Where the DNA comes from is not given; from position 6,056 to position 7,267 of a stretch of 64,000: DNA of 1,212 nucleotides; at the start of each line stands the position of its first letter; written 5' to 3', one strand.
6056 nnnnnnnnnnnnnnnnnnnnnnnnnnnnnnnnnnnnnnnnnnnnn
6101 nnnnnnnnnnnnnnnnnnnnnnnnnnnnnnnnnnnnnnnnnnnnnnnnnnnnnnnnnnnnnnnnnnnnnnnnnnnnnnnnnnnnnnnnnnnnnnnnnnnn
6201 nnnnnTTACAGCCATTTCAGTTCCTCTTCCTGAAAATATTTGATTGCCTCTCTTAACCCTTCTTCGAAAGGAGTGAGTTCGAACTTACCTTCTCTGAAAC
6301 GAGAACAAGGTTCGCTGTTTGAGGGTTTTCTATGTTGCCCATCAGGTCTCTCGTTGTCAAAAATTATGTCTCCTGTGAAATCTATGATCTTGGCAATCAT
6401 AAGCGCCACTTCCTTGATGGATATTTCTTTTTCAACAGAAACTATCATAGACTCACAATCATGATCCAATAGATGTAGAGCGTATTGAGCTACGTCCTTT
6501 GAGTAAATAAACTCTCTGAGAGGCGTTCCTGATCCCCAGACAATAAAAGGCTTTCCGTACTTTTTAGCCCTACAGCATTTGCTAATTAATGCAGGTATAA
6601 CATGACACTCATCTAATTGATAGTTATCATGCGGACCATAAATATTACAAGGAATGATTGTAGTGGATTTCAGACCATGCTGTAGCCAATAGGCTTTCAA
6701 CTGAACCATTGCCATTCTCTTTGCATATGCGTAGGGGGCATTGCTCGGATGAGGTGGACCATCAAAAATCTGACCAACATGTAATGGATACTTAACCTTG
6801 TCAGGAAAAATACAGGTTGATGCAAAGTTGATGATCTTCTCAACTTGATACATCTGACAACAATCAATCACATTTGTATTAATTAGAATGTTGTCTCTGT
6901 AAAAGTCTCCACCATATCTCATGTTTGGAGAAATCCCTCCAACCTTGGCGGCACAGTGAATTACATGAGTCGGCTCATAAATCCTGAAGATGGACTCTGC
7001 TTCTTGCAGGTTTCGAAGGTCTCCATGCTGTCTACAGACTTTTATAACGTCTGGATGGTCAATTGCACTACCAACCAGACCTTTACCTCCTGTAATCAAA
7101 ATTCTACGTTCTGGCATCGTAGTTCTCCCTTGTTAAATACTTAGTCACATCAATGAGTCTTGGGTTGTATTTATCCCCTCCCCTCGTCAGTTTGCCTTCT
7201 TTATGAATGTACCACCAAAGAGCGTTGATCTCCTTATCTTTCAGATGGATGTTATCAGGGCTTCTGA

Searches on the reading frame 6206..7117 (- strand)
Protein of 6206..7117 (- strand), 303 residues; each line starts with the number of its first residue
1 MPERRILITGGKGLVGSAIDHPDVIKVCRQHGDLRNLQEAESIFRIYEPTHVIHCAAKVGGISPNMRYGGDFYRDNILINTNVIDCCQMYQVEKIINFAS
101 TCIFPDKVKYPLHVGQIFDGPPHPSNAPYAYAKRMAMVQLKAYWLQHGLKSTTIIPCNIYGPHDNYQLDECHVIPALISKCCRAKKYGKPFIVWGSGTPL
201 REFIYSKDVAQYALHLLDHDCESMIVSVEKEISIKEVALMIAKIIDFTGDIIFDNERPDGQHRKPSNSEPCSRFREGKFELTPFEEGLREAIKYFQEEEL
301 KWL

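Call 75: search_protein_families(library=pfam, proteins=[window:6206-7117:-], max_evalue=0.001)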
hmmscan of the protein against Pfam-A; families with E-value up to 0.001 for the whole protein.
window:6206-7117:- (303 aa): 5 families
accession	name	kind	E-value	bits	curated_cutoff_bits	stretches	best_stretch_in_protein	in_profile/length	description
PF01370.27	Epimerase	-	1.5e-45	156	20.9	1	6-219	1-227/240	NAD dependent epimerase/dehydratase family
PF16363.11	GDP_Man_Dehyd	-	3.3e-16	60.1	27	1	31-246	58-267/332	GDP-mannose 4,6 dehydratase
PF01073.25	3Beta_HSD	-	0.00011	21.7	22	1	31-211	51-223/280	3-beta hydroxysteroid dehydrogenase/isomerase family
PF04321.23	RmlD_sub_bind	-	0.00014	21.5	27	1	5-57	2-60/287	RmlD substrate binding domain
PF02719.21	Polysacc_synt_2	-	0.00031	20.5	20.2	0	30-98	59-126/293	Polysaccharide biosynthesis protein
